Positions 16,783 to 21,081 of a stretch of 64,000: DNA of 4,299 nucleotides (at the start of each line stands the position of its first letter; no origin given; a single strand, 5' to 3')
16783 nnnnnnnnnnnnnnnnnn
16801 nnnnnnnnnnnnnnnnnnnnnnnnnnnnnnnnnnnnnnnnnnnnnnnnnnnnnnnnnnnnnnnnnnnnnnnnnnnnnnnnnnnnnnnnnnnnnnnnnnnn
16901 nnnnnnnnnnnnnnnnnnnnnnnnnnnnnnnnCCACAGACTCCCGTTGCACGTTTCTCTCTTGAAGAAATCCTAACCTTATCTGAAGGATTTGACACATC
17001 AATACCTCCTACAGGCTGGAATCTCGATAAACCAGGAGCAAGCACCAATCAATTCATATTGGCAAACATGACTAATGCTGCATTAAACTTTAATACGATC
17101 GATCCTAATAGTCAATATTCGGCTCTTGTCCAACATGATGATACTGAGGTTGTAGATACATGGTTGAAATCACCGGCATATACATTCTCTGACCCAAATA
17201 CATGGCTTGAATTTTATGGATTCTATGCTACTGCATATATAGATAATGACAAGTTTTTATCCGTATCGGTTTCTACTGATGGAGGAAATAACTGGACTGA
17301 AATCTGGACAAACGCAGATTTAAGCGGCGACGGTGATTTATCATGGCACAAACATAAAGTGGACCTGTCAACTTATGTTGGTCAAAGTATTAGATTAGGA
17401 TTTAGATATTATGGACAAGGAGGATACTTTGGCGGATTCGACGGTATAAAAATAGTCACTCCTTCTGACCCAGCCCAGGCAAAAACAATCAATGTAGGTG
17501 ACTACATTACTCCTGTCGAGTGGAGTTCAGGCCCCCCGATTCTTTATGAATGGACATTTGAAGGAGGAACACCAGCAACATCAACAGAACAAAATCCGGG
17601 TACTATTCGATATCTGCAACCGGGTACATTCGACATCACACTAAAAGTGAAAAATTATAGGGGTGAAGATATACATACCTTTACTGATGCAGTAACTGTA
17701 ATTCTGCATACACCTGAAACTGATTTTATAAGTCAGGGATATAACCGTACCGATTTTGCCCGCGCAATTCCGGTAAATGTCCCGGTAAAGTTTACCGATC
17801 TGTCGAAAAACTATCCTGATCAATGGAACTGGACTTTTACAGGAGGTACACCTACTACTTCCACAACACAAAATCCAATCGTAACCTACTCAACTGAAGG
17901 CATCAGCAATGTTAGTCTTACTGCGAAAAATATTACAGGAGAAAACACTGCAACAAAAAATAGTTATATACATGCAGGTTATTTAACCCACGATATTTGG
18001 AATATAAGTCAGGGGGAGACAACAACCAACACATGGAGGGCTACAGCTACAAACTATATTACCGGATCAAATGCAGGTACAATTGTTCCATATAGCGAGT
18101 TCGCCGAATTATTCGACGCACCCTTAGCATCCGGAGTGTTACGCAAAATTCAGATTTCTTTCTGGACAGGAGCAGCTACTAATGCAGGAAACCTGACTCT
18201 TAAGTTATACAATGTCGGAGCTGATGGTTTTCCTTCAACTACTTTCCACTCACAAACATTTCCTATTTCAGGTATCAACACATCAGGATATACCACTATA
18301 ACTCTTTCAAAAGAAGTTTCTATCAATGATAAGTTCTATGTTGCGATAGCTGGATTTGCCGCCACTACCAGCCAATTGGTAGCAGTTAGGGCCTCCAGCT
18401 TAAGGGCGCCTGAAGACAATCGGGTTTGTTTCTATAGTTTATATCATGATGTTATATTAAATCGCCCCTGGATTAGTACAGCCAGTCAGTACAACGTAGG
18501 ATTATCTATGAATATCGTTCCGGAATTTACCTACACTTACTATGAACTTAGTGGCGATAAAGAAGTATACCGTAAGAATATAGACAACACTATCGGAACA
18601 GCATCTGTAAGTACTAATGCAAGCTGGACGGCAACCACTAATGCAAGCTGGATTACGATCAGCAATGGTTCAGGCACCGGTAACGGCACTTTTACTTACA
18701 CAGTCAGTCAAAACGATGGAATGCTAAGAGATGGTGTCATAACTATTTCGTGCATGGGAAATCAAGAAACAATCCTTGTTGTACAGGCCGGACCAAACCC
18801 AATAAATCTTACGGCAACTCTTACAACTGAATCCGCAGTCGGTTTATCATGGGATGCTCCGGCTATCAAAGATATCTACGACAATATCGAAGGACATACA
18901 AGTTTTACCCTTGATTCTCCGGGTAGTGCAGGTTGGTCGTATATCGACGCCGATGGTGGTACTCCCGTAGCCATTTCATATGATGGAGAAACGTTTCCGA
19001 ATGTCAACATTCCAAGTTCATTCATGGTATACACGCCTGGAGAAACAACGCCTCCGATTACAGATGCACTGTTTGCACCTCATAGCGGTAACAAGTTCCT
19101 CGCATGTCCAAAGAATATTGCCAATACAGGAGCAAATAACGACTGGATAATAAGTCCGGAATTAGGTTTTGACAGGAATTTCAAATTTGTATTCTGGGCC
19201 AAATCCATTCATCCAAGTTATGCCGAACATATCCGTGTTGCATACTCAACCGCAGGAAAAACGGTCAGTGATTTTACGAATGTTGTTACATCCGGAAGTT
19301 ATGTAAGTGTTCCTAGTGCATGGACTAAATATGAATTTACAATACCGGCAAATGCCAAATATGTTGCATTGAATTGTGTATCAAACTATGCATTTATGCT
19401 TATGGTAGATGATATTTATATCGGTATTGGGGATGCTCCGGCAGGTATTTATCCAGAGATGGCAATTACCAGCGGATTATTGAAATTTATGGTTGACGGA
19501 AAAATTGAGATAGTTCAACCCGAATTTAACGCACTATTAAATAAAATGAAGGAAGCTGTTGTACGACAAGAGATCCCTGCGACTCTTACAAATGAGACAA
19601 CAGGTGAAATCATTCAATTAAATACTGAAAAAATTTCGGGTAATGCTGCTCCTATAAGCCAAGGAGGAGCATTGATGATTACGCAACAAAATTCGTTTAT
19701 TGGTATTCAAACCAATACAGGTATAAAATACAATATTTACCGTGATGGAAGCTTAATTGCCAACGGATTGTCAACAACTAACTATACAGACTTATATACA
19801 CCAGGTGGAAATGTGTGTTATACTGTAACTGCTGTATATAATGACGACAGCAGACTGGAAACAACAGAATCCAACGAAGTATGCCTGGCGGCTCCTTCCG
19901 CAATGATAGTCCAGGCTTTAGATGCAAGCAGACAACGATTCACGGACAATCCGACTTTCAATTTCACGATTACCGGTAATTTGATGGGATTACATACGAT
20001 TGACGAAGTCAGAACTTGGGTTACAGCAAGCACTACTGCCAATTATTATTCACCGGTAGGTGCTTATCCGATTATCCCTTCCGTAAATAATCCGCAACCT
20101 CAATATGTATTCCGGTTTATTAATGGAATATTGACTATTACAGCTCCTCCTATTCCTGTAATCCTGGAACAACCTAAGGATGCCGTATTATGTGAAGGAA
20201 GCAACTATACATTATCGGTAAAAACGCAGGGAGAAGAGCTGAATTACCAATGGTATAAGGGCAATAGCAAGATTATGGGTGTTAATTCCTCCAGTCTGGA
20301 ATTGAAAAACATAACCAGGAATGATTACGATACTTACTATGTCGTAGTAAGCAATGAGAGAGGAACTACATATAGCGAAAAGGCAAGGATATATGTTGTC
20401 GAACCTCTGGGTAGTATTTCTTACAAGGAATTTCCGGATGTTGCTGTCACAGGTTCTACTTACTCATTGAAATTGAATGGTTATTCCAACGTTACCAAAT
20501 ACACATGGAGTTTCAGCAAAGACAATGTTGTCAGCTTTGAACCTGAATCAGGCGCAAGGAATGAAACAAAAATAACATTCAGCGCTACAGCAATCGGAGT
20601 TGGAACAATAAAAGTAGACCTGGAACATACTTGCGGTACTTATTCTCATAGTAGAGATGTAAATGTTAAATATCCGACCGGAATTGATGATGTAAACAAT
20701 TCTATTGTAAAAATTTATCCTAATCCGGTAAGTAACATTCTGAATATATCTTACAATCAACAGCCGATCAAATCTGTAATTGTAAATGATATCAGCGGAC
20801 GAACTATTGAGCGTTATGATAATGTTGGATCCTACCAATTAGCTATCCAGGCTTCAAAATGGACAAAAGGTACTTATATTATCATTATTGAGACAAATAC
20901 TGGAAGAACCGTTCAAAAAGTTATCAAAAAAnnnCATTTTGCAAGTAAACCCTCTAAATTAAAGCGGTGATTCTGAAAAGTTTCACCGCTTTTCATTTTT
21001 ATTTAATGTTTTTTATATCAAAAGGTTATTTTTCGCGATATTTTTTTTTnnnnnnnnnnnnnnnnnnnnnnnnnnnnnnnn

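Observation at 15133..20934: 1933-aa gingipain-like modular adhesin built around an S1 serine protease instead of a C25 cysteine protease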

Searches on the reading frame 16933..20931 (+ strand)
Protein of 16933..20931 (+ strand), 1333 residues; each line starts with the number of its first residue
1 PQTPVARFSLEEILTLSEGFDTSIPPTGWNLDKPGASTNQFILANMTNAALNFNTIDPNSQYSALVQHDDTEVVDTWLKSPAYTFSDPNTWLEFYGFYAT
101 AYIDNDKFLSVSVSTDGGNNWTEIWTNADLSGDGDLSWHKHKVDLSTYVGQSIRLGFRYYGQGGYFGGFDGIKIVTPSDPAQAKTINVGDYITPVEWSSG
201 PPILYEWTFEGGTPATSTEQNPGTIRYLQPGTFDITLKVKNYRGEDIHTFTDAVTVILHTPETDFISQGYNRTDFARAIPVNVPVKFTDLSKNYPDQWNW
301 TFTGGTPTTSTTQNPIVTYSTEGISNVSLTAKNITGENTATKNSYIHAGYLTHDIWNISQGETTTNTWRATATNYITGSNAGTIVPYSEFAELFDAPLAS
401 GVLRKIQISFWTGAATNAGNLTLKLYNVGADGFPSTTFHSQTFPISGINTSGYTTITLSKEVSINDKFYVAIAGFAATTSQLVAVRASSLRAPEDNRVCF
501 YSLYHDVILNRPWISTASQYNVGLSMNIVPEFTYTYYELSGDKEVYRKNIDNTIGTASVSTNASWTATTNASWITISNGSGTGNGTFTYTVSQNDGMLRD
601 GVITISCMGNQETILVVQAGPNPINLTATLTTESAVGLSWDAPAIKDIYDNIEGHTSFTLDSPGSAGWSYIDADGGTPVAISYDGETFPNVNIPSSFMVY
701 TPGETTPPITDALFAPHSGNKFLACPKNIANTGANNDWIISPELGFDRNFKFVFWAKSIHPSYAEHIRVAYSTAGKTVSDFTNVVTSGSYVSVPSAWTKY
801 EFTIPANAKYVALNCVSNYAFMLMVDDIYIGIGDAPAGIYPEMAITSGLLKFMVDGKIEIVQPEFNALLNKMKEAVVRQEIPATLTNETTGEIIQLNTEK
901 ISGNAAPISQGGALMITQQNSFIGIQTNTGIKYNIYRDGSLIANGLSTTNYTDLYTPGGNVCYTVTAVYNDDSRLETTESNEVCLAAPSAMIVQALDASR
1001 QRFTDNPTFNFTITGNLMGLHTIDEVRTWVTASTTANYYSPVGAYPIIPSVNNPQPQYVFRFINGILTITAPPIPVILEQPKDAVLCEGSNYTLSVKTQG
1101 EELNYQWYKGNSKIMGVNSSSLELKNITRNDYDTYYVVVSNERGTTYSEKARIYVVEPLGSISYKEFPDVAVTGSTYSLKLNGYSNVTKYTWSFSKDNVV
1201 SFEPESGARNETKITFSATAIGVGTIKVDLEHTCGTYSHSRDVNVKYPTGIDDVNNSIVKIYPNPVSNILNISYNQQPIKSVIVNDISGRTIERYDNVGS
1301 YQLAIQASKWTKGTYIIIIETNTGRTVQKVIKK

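Call 6: search_solved_structures(query=window:16933-20931:+, max_evalue=1, show_alignments=2)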
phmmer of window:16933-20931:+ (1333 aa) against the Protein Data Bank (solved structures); distinct sequences matched with E-value up to 1: 16.
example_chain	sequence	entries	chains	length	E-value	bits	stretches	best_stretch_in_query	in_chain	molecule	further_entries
9c2d_S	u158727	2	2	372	4.4e-25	90.8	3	1066-1155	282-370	Tail protein | Putative tail protein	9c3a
5jvk_A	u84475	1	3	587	0.0024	18.8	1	1254-1332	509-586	Uncharacterized protein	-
9s8x_A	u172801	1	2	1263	0.004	18.1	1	557-618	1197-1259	Sulfatase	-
5vl3_Q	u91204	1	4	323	0.025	15.4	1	1075-1155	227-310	B-cell receptor CD22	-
5vkj_A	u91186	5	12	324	0.026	15.4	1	1076-1155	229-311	B-cell receptor CD22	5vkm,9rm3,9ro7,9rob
2iep_A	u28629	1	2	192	0.032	15.1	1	1075-1154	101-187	Muscle-specific kinase receptor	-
3k0w_A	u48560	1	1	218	0.081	13.7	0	1078-1164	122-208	Mucosa-associated lymphoid tissue lymphoma translocation protein 1, isoform 2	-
7ol2_A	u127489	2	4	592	0.13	13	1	1105-1172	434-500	Contactin-1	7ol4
8s9p_C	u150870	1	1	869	0.21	12.4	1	1075-1155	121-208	Muscle, skeletal receptor tyrosine-protein kinase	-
5xnp_D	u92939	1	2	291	0.25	12.1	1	1066-1157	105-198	Receptor-type tyrosine-protein phosphatase delta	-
8oiy_A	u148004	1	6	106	0.31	11.8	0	622-655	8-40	Titin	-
4o00_A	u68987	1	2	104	0.34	11.7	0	622-654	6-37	Titin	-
2v9t_A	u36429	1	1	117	0.52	11.1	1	1075-1114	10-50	ROUNDABOUT HOMOLOG 1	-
3pxh_A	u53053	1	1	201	0.73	10.6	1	1065-1155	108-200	Receptor-type tyrosine-protein phosphatase F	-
8a1f_A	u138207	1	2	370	0.75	10.5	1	1120-1183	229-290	Receptor-type tyrosine-protein phosphatase kappa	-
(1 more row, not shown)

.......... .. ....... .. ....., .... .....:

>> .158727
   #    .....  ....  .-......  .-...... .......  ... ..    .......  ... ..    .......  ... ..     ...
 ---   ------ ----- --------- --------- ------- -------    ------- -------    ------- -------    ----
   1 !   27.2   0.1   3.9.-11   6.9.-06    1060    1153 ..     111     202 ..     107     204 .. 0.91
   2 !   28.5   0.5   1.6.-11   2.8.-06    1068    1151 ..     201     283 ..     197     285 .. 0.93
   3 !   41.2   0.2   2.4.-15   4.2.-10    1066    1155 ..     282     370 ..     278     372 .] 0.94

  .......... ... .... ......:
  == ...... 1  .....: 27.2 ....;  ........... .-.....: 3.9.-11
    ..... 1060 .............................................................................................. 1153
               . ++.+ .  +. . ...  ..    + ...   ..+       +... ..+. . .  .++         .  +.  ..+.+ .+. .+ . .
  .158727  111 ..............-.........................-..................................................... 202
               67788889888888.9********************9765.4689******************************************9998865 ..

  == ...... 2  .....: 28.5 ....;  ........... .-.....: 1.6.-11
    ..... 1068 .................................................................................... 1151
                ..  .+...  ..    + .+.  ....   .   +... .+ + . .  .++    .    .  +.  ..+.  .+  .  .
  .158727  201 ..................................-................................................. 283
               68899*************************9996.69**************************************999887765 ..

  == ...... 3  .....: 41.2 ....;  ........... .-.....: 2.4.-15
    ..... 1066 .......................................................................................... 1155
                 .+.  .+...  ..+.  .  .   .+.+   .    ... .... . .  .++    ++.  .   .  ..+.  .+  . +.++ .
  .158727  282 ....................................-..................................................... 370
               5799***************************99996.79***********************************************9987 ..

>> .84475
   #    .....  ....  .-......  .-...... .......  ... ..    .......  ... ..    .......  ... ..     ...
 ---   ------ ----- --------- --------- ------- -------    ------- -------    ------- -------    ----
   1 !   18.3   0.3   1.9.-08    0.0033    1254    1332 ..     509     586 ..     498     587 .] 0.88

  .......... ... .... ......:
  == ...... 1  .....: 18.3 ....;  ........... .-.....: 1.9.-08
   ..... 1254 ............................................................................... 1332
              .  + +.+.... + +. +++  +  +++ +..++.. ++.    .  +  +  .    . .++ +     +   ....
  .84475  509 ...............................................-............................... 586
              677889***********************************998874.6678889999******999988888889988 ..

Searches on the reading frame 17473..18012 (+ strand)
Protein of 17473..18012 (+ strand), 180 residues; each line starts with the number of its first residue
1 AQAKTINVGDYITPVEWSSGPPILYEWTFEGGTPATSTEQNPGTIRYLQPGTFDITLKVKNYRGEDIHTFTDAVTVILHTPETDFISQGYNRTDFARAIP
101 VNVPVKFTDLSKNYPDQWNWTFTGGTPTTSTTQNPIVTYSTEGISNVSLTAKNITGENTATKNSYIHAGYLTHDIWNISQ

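Call 11: search_protein_families(library=pfam, proteins=[window:17473-18012:+], max_evalue=1)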
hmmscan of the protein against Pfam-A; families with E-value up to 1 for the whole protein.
window:17473-18012:+ (180 aa): 2 families
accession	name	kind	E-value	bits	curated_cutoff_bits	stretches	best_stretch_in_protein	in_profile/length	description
PF00801.26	PKD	-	4.5e-17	62.3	23.5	2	18-65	24-71/80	PKD domain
PF18911.6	PKD_4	-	4.5e-15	55.9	27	2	98-166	17-83/85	PKD domain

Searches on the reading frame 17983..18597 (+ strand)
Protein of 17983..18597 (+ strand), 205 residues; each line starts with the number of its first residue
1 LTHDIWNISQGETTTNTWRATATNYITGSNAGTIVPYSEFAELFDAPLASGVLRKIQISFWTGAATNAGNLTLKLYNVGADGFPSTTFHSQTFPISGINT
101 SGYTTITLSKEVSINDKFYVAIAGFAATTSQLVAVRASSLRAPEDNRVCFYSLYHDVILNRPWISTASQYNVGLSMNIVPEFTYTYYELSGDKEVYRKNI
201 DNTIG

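Call 11: search_protein_families(library=pfam, proteins=[window:17983-18597:+], max_evalue=1)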
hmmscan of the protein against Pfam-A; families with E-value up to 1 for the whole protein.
window:17983-18597:+ (205 aa): 0 families

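Call 43: search_solved_structures(query=A3, max_evalue=10)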
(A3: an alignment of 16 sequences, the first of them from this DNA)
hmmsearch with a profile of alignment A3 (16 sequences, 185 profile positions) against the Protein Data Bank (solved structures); distinct sequences matched with E-value up to 10: 6.
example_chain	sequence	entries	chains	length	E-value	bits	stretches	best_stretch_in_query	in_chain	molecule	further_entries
9ynl_A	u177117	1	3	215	0.00094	21.8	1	27-91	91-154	Dokki_15 C100A complex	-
9ynm_A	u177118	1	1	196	0.0016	21.1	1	27-91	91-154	Dokki_15 WT apo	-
9yp0_A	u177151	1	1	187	0.022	17.3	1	28-87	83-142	HC34 WT apo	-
1ltq_A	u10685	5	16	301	0.37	13.3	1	56-149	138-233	POLYNUCLEOTIDE KINASE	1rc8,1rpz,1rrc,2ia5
1msp_A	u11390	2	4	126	0.58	12.7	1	84-136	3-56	MAJOR SPERM PROTEIN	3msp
2bvu_A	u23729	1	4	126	0.59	12.7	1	84-136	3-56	MAJOR SPERM PROTEIN, ISOFORM ALPHA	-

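Call 44: search_protein_families(library=pfam, alignment_id=A3, max_evalue=0.1)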
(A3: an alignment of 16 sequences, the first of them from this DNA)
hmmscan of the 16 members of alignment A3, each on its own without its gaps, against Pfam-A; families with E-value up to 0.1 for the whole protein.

A. member 1, seq(196 aa): 0 families

B. families by the number of members that match (of 16 scanned): 4 families
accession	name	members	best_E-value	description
PF18560.7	Lectin_like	5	0.0054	Lectin like domain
PF13313.11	DUF4082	1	0.0025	Domain of unknown function (DUF4082)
PF16458.10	Beta-prism_lec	1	0.031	Beta-prism lectin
PF10069.14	DICT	1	0.07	Sensory domain in DIguanylate Cyclases and Two-component system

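Call 55: predict_structure(alignment_id=A3)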
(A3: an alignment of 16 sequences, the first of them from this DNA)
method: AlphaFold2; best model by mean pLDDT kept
length: 196 residues; sequences in the alignment: 16
mean_pLDDT: 84.4   pTM: 0.83
mean pLDDT of the five models: 84.4, 83.3, 81.5, 81.4, 80.0
residues with pLDDT >= 90: 103; 70-90: 62; 50-70: 26; < 50: 5
segments of 3 or more residues with pLDDT < 50: none
pLDDT, mean of each block of 10 residues (from residue 1): 73 83 74 87 81 91 86 96 96 91 95 93 73 92 90 86 92 89 56 51
secondary structure, 60 per line:
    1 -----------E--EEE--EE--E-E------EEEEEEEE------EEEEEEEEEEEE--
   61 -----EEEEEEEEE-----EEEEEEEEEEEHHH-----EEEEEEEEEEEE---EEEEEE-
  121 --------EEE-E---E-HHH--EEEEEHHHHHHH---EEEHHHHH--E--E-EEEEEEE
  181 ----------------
elements in order: E15-17 E33-40 E47-58 E66-74 E80-90 E99-110 E114-119 E129-131 E144-148 H149-155 E159-161 H162-166 E174-180

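Call 58: fold_search(model_id=the predicted structure, library=pdb)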
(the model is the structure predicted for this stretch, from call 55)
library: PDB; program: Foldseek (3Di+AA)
matches with E <= 10: 1594; with E <= 0.001: 2
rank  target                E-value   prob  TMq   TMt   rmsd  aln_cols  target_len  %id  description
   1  9euj_G                3.9e-05  1.00  0.55  0.15   9.4       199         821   11  Cryo-EM structure of Staphylococcus aureus bacteriophage phi812 baseplate in the post-contraction state - sheath initi (released 2025-04-09)
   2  9eui_Q                8.8e-05  1.00  0.52  0.13   9.0       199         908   11  Cryo-EM structure of Staphylococcus aureus bacteriophage phi812 baseplate in the post-contraction state - complete (released 2025-04-09)
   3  8zdp_v                3.0e-03  1.00  0.50  0.15  10.2       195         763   14  Cryo-EM structure of Mycobacteriophage Douge Central fiber (gp20) (released 2025-06-25)
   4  8zdq_v                3.0e-03  1.00  0.50  0.13  10.2       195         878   14  Cryo-EM structure of Mycobacteriophage Douge complete baseplate (gp13, gp17, gp23, gp16, gp18 and gp20) (released 2025-06-25)
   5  9jwb_Z                1.1e-02  0.99  0.39  0.38   7.0       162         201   14  Cyanophage A4 capsid asymmetric unit (released 2025-04-09)
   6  5azw_A                1.6e-02  0.93  0.25  0.44   6.9       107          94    7  Crystal structure of p24beta1 GOLD domain (released 2016-09-14)
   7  4gwm_B                1.6e-02  0.93  0.33  0.14   8.5       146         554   10  Crystal structure of human promeprin beta (released 2012-09-19)
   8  3gbw                  1.6e-02  0.84  0.33  0.38   9.2       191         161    9  Crystal structure of the first PHR domain of the Mouse Myc-binding protein 2 (MYCBP-2) (released 2009-03-24)
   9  7xyc_A                2.0e-02  0.92  0.33  0.15   7.1       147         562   15  CryoEM structure of Klebsiella phage Kp7 type II tail fiber gp52 in vitro (released 2023-06-07)
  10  8yzo                  2.3e-02  0.80  0.30  0.14  11.9       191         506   10  Crystal structural analysis of PaL mutant L297M (released 2024-04-17)
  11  7z4b_DW               2.4e-02  0.99  0.30  0.08   4.5       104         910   10  Bacteriophage SU10 virion (C1) (released 2022-12-28)
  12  7rsl_A                2.4e-02  0.63  0.28  0.24  14.2       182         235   12  Seipin forms a flexible cage at lipid droplet formation sites (released 2022-02-09)
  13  8xck_F                2.5e-02  0.72  0.27  0.20   6.8       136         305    6  Closed state of central tail fiber of bacteriophage lambda (released 2024-05-01)
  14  5bkn_O                2.6e-02  0.10  0.12  0.14  20.4       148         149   12  Crystallographic structure of a cubic crystal form of STMV (84.5 degree rotation) grown from chloride (released 2021-12-15)
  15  4jdn_C                2.8e-02  0.94  0.36  0.44  10.8       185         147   16  Secreted Chlamydial Protein PGP3, C-terminal Domain (released 2013-06-05)
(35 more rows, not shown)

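Call 65: search_protein_families(library=ncbifam, proteins=[window:17983-18597:+], max_evalue=0.01)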
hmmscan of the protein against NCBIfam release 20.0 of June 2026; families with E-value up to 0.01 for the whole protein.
window:17983-18597:+ (205 aa): 0 families

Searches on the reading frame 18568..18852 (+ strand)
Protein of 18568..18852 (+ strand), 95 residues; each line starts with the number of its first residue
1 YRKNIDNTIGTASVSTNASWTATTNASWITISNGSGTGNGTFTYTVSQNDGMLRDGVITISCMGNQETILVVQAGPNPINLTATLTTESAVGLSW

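Call 11: search_protein_families(library=pfam, proteins=[window:18568-18852:+], max_evalue=1)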
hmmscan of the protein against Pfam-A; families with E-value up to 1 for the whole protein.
window:18568-18852:+ (95 aa): 4 families
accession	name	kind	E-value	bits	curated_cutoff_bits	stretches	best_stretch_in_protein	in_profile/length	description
PF13004.13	BACON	-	9.9e-11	41.9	25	1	19-74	2-61/61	Putative binding domain, N-terminal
PF19190.6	BACON_2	-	1.3e-07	31.9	25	1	13-75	24-93/94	Viral BACON domain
PF17963.7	Big_9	-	0.0048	18.2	23.6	1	10-60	46-88/89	Bacterial Ig domain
PF03459.23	TOBE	-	0.078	13.7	22.3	1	56-93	9-45/64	TOBE domain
